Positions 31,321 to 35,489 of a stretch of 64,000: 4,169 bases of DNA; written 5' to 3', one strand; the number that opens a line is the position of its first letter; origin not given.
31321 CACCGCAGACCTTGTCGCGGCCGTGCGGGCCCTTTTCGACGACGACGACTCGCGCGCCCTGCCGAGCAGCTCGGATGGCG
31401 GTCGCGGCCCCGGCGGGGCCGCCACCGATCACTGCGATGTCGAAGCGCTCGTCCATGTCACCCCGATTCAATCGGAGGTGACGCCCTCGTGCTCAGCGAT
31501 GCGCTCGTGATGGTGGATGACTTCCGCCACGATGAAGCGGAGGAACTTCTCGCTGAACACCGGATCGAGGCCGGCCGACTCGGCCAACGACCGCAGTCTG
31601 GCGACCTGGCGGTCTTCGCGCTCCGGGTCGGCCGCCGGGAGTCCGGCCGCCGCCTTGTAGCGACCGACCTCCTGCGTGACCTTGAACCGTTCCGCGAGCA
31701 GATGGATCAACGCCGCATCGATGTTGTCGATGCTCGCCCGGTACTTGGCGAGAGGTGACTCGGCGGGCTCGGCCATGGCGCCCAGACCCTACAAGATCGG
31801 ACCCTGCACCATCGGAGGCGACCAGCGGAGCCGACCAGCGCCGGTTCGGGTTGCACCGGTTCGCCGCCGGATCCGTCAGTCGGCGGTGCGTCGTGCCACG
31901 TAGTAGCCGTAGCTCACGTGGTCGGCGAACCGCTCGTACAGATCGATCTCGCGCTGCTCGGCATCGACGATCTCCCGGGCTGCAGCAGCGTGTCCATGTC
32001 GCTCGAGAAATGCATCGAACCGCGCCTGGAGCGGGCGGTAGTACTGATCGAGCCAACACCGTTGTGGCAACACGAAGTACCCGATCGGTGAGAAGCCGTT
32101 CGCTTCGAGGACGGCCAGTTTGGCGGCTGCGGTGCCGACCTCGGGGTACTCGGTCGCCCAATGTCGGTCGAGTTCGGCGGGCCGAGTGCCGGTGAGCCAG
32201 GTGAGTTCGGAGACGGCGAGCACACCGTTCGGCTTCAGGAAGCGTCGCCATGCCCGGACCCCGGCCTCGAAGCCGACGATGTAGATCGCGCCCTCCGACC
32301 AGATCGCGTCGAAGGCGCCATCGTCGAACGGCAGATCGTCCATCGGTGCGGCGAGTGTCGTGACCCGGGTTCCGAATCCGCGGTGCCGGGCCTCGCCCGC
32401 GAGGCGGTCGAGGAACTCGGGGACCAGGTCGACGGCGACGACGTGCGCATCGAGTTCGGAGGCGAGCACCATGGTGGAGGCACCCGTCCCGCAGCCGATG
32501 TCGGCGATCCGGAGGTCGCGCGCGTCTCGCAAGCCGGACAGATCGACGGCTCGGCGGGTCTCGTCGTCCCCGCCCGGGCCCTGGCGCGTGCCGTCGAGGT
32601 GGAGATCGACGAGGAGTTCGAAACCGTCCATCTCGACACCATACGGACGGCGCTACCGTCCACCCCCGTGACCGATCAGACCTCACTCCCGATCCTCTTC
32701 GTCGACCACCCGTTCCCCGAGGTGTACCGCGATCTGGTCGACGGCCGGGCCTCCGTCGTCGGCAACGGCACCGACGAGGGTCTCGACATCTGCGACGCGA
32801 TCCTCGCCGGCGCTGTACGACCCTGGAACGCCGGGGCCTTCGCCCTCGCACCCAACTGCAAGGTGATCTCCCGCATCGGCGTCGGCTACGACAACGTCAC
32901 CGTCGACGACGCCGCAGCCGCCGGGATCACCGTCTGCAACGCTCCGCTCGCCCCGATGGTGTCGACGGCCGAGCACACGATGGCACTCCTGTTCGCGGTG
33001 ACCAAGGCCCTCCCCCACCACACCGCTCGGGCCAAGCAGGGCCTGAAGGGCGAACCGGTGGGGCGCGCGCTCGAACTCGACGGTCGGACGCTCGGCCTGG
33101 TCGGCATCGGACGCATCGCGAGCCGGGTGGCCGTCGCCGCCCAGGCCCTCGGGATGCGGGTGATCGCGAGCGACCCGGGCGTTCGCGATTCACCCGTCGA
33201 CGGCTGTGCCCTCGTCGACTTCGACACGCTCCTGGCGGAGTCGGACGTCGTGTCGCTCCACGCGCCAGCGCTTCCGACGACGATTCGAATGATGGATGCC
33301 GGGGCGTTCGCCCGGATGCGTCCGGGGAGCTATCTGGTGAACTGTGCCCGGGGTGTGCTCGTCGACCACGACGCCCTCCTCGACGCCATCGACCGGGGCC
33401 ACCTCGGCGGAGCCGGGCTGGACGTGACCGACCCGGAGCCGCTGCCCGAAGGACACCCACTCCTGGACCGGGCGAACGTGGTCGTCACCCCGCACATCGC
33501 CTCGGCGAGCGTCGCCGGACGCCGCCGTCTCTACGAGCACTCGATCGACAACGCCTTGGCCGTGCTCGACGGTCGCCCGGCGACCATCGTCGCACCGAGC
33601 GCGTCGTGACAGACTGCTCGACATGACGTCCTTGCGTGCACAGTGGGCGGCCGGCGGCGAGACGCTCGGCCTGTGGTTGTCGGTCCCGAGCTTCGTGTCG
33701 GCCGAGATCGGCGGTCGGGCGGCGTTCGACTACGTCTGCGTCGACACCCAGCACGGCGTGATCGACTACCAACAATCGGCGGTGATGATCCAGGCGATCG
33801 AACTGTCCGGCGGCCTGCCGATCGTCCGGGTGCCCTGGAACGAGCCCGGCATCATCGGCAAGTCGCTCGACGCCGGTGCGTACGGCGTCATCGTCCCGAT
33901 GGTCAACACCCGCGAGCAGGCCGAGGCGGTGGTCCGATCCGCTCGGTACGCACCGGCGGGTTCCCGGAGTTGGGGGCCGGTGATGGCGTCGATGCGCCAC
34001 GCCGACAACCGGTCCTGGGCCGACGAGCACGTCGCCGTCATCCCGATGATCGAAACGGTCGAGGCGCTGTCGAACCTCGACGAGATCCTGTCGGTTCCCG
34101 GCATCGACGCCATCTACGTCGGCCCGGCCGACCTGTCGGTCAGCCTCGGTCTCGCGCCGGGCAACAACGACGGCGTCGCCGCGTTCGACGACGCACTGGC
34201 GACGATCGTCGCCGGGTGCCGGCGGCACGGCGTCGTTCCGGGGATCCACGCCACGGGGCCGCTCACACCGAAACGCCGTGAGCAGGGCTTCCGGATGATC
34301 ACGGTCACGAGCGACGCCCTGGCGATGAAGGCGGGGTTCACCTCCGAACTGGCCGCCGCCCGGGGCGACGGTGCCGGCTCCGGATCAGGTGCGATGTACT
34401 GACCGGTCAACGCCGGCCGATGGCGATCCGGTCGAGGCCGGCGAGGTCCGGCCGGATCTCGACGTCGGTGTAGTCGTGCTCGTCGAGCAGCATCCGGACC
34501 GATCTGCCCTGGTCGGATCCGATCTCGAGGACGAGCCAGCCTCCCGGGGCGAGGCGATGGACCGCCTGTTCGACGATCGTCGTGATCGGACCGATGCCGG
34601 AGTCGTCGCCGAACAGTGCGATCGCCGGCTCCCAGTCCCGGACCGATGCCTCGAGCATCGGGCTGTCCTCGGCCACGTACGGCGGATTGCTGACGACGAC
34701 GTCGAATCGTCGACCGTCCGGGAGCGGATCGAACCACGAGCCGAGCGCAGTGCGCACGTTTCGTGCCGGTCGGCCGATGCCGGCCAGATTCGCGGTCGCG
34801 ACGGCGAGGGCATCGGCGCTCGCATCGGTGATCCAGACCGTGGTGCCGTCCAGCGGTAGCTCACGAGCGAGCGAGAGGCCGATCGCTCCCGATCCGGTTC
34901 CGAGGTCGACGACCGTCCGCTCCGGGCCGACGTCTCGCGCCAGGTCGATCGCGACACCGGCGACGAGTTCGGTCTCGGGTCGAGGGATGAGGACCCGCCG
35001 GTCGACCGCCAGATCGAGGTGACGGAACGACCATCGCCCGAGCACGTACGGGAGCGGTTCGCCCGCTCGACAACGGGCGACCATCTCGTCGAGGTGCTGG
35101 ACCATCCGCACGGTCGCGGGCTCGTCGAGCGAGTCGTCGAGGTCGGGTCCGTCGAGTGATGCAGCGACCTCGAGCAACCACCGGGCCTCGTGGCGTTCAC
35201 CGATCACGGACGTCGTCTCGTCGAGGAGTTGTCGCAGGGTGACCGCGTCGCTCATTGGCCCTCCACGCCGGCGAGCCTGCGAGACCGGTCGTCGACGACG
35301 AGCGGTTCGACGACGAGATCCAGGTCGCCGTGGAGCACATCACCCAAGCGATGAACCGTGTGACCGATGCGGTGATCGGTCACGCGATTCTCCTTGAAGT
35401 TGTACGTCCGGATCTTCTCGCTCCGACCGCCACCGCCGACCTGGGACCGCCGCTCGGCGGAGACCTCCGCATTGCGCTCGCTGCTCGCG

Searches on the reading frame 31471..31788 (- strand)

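Call 10: search_protein_families(library=pfam, proteins=[window:31471-31788:-], max_evalue=0.00001)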
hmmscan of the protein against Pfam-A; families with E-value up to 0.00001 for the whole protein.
window:31471-31788:- (106 aa): 1 family
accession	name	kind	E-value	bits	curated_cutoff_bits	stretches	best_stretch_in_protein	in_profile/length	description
PF01817.26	CM_2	-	2.5e-23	82.5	27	1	16-94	1-79/80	Chorismate mutase type II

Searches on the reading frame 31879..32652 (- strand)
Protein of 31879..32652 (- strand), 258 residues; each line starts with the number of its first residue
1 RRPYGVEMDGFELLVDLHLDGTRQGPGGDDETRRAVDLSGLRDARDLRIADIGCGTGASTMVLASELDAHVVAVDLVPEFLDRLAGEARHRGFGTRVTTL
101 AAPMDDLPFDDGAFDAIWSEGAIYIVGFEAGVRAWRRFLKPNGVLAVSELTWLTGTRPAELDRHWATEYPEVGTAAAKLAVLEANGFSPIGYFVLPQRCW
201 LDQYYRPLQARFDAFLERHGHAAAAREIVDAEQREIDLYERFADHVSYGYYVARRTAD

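Call 10: search_protein_families(library=pfam, proteins=[window:31879-32652:-], max_evalue=0.00001)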
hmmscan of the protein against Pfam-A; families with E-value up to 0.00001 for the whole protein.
window:31879-32652:- (258 aa): 5 families
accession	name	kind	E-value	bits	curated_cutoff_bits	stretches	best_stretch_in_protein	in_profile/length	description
PF13649.12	Methyltransf_25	-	4.4e-18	66.2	27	1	49-143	1-97/97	Methyltransferase domain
PF08241.18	Methyltransf_11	-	1.2e-17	64.7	21.2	1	51-146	2-94/95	Methyltransferase domain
PF13847.12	Methyltransf_31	-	1e-13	51.6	27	1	46-157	4-114/145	Methyltransferase domain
PF08242.18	Methyltransf_12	-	5.4e-10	40.3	30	1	51-145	2-98/98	Methyltransferase domain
PF01209.24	Ubie_methyltran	-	1.5e-07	31.4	20.1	1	45-151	47-155/233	ubiE/COQ5 methyltransferase family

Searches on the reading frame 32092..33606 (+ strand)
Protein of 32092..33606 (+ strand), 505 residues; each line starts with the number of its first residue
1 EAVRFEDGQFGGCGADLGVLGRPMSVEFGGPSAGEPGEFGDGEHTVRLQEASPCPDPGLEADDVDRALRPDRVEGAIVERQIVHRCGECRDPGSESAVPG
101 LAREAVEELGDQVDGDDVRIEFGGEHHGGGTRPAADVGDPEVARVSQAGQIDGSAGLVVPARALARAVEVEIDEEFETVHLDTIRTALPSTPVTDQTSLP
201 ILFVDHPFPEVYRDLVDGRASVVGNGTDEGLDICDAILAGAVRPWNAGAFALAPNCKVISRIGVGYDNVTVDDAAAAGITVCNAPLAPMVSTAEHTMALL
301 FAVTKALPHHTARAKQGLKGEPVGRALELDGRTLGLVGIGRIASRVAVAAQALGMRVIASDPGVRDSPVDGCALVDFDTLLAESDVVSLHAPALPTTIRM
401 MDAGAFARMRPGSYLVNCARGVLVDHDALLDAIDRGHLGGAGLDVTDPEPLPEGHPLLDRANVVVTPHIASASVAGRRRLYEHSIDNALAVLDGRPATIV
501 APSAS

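Call 10: search_protein_families(library=pfam, proteins=[window:32092-33606:+], max_evalue=0.00001)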
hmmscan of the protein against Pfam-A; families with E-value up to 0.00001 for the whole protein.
window:32092-33606:+ (505 aa): 2 families
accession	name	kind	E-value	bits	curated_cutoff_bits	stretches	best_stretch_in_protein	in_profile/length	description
PF02826.25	2-Hacid_dh_C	-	2.3e-52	177.4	25.1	1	297-470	1-178/178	D-isomer specific 2-hydroxyacid dehydrogenase, NAD binding domain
PF00389.36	2-Hacid_dh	-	8.6e-16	58.3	24.6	1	230-497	36-129/134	D-isomer specific 2-hydroxyacid dehydrogenase, catalytic domain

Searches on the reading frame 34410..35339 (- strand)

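Call 10: search_protein_families(library=pfam, proteins=[window:34410-35339:-], max_evalue=0.00001)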
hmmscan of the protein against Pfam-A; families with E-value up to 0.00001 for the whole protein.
window:34410-35339:- (310 aa): 6 families
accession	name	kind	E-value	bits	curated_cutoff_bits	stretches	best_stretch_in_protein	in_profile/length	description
PF05175.20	MTS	-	1.7e-11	44.5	23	1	139-225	31-112/170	Methyltransferase small domain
PF13649.12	Methyltransf_25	-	1.1e-07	32.8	27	1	143-218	1-71/97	Methyltransferase domain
PF08242.18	Methyltransf_12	-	3.3e-07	31.4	30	0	144-218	1-72/98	Methyltransferase domain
PF17827.6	PrmC_N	-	1.2e-06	29.4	23.4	1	47-101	17-71/71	PrmC N-terminal domain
PF10294.15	Methyltransf_16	-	2.5e-06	27.8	21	1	140-232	47-142/174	Lysine methyltransferase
PF13847.12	Methyltransf_31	-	4.7e-06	26.8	27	1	141-218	5-81/145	Methyltransferase domain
